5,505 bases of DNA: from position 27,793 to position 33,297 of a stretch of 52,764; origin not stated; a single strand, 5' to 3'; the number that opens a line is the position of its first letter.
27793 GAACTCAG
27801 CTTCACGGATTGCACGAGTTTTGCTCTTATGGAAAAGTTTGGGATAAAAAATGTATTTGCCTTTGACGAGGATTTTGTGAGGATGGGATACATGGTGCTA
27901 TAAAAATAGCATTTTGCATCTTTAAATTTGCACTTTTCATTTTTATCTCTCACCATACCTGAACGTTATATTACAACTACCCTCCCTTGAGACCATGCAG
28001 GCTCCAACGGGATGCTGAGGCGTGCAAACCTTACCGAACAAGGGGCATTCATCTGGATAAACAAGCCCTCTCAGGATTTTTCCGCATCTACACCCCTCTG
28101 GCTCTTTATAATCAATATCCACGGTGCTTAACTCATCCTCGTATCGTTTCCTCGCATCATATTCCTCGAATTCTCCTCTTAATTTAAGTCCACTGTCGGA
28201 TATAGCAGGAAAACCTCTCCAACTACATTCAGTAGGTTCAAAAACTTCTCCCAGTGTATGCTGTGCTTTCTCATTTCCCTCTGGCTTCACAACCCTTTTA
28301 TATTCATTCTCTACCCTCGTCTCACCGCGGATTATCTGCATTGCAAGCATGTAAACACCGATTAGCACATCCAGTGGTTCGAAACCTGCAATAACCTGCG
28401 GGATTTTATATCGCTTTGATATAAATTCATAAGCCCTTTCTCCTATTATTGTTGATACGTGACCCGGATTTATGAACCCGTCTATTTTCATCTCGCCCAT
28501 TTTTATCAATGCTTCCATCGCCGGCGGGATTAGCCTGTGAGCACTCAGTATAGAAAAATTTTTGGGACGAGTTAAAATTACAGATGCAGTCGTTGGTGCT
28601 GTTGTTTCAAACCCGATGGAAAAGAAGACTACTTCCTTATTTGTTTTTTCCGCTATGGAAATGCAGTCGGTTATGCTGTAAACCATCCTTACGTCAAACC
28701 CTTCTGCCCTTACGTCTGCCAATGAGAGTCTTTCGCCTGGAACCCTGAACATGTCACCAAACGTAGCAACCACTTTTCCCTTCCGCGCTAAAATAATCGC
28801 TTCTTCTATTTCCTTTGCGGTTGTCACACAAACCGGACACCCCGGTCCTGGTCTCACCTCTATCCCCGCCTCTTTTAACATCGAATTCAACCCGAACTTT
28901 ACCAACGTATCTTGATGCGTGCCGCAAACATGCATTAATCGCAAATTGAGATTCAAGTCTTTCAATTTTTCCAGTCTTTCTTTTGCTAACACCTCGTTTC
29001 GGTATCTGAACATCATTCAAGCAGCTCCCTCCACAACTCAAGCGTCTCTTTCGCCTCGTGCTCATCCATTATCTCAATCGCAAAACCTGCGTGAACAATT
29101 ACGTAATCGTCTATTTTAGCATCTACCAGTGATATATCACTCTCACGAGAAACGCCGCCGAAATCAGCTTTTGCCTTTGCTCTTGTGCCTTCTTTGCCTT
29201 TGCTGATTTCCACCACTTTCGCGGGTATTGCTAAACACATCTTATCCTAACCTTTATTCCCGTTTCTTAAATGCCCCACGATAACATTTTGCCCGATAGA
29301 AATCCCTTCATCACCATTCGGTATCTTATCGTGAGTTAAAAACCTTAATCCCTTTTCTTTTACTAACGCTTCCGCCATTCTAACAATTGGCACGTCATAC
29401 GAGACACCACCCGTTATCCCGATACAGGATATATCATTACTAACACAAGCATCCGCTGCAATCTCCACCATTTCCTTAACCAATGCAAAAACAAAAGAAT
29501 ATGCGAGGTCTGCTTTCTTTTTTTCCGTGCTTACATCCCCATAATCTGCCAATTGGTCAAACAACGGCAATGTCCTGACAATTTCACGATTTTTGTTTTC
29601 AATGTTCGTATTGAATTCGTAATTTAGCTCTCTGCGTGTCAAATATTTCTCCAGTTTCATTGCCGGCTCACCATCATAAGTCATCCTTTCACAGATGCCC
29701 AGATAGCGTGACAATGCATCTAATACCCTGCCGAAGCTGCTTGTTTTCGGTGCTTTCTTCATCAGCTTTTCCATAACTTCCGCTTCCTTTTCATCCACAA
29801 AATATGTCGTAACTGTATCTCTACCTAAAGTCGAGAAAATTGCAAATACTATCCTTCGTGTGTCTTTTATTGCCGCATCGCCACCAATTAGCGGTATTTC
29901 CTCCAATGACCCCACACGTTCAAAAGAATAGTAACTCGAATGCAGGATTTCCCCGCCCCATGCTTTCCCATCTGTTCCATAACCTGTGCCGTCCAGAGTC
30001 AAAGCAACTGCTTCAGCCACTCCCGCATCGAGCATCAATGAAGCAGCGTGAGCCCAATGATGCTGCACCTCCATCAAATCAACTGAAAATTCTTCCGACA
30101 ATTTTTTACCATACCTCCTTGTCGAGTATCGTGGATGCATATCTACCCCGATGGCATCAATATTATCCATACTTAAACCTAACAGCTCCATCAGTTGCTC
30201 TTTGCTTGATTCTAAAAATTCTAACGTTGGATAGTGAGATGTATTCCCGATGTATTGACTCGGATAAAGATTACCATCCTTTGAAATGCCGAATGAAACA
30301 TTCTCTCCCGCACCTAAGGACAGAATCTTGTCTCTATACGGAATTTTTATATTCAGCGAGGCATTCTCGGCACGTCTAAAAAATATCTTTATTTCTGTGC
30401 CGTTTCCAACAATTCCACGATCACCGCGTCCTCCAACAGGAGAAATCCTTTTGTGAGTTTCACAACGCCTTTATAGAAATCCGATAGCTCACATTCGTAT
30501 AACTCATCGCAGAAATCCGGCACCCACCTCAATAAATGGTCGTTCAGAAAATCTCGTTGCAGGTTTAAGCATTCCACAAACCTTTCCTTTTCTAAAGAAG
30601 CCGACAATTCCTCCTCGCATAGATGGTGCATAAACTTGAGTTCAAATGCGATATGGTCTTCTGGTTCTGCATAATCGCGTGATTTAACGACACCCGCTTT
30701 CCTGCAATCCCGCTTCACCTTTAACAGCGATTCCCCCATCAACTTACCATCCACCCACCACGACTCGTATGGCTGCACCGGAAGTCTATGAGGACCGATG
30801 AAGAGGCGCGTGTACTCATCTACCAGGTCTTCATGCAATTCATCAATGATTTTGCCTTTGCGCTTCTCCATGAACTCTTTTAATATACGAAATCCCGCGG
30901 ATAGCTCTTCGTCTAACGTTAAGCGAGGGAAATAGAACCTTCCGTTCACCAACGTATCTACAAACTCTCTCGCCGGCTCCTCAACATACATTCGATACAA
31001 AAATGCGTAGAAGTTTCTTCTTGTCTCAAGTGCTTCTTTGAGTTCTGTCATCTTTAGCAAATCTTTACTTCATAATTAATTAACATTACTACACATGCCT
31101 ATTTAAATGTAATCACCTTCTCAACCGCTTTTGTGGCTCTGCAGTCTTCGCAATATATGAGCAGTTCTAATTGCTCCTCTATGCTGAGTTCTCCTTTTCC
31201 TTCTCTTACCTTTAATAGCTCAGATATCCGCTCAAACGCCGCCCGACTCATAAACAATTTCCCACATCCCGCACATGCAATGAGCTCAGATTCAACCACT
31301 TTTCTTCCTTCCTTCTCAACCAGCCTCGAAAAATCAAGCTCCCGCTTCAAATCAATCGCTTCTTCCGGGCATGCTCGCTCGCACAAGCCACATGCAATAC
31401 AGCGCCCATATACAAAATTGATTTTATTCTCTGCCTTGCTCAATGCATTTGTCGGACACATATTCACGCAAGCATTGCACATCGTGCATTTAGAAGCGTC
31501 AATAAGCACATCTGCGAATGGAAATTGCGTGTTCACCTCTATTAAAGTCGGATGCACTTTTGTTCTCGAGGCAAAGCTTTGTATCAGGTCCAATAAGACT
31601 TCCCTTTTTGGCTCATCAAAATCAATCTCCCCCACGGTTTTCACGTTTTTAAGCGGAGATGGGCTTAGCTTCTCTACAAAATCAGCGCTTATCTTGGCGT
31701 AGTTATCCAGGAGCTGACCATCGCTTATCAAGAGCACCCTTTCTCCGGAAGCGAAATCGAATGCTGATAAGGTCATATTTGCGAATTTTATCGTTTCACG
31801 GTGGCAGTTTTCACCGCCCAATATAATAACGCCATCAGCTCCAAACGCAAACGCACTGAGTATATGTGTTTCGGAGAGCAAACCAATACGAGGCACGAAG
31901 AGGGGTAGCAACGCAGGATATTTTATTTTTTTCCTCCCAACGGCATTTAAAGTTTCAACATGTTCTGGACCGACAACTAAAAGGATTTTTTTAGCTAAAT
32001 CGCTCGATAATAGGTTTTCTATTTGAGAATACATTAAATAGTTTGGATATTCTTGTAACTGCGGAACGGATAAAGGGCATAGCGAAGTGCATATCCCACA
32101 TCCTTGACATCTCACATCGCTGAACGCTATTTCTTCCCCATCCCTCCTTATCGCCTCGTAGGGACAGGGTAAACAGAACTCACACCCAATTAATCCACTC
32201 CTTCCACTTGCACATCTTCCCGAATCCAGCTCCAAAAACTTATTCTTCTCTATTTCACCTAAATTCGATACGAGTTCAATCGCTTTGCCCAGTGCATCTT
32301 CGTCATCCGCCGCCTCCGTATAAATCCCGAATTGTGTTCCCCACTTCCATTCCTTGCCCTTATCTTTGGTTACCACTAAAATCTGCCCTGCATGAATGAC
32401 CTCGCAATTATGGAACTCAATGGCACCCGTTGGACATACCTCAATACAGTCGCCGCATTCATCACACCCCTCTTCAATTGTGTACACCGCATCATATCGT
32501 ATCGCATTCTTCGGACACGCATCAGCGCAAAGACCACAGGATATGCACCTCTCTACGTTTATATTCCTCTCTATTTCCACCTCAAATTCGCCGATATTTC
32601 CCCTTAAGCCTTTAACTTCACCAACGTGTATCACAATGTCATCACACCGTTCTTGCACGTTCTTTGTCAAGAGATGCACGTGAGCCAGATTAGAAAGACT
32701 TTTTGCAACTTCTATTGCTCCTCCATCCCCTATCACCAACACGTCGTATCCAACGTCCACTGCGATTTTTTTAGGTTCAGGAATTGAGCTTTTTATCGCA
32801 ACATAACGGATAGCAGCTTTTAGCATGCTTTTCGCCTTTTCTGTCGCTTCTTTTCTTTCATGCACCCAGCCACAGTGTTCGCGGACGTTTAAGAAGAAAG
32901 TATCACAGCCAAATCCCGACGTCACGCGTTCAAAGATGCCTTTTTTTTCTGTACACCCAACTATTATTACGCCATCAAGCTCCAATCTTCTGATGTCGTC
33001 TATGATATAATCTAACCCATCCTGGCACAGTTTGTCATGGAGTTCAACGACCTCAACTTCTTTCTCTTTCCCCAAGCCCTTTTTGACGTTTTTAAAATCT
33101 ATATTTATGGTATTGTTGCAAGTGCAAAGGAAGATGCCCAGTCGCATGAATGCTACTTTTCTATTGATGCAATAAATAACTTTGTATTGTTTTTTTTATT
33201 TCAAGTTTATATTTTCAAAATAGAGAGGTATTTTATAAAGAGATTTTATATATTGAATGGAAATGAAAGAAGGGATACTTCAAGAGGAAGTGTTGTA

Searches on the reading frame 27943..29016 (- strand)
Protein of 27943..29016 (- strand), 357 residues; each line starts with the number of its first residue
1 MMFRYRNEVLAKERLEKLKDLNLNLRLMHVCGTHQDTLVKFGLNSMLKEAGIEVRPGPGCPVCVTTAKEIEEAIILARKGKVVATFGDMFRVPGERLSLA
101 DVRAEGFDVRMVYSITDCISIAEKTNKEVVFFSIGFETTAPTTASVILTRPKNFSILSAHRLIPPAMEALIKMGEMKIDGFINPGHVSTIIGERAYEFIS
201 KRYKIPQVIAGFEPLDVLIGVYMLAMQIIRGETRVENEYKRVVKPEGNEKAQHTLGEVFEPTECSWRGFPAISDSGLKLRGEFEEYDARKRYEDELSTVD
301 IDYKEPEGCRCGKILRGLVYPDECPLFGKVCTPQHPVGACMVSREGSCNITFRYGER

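Call 29: search_protein_families(library=pfam, proteins=[window:27943-29016:-], max_evalue=0.001)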
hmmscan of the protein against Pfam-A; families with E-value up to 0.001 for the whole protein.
window:27943-29016:- (357 aa): 1 family
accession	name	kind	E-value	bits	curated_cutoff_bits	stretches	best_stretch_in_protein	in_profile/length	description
PF01924.21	HypD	-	1.7e-138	462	25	1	14-355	9-351/351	Hydrogenase formation hypA family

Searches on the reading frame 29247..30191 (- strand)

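Call 29: search_protein_families(library=pfam, proteins=[window:29247-30191:-], max_evalue=0.001)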
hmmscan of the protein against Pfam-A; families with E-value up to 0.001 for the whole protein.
window:29247-30191:- (314 aa): 3 families
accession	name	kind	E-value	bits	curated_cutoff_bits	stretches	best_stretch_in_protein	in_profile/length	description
PF22521.2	HypF_C_2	-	7.9e-61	206.3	27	1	64-301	2-241/241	Carbamoyltransferase, Kae1-like Domain, second subdomain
PF17788.7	HypF_C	-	3.9e-10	40.7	23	1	11-55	58-99/99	HypF Kae1-like domain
PF00814.31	TsaD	-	3.7e-05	24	24.8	0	156-283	140-246/264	tRNA N6-adenosine threonylcarbamoyltransferase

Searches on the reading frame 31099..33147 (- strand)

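Call 29: search_protein_families(library=pfam, proteins=[window:31099-33147:-], max_evalue=0.001)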
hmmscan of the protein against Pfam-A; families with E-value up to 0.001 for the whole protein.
window:31099-33147:- (682 aa): 15 families
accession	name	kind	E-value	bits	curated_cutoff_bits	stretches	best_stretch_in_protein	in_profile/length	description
PF00037.32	Fer4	-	2.7e-26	90.7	21.1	4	196-217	3-24/24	4Fe-4S binding domain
PF12838.12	Fer4_7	-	3.5e-24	85.4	27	3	200-242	1-52/52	4Fe-4S dicluster domain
PF14697.11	Fer4_21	-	3.8e-19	69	35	3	196-244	3-58/59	4Fe-4S dicluster domain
PF13187.11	Fer4_9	-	1.7e-17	63.6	27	3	200-243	1-52/52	4Fe-4S dicluster domain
PF13484.11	Fer4_16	-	5.8e-17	62.7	30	2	228-266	2-39/66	4Fe-4S double cluster binding domain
PF13237.11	Fer4_10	-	1.5e-16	60.5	25.5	2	547-594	2-53/53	4Fe-4S dicluster domain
PF12837.12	Fer4_6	-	1.6e-15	56.6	25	2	576-598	2-24/24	4Fe-4S binding domain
PF12797.12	Fer4_2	-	4.4e-14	51.8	24.5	2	547-566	3-22/22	4Fe-4S binding domain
PF25160.1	LdpA_Fe-S-bd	-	8.3e-12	45.1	27.6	2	207-246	9-46/49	LdpA Fe-S cluster-binding domain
PF13534.11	Fer4_17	-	1.3e-10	42.1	22.2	0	193-214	38-59/61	4Fe-4S dicluster domain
PF12800.12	Fer4_4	-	4.8e-10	39.3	24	1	199-213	2-16/17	4Fe-4S binding domain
PF13183.11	Fer4_8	-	9.4e-10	39.3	27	0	551-567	2-18/68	4Fe-4S dicluster domain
PF12798.12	Fer4_3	-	1.1e-06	29.5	27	0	228-242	1-15/15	4Fe-4S binding domain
PF02662.21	FlpD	-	3.6e-06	27.4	22.3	1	399-451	13-68/123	Methyl-viologen-reducing hydrogenase, delta subunit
PF01927.22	Mut7-C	-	0.00057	20.5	23.3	0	491-591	63-131/146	Mut7-C RNAse domain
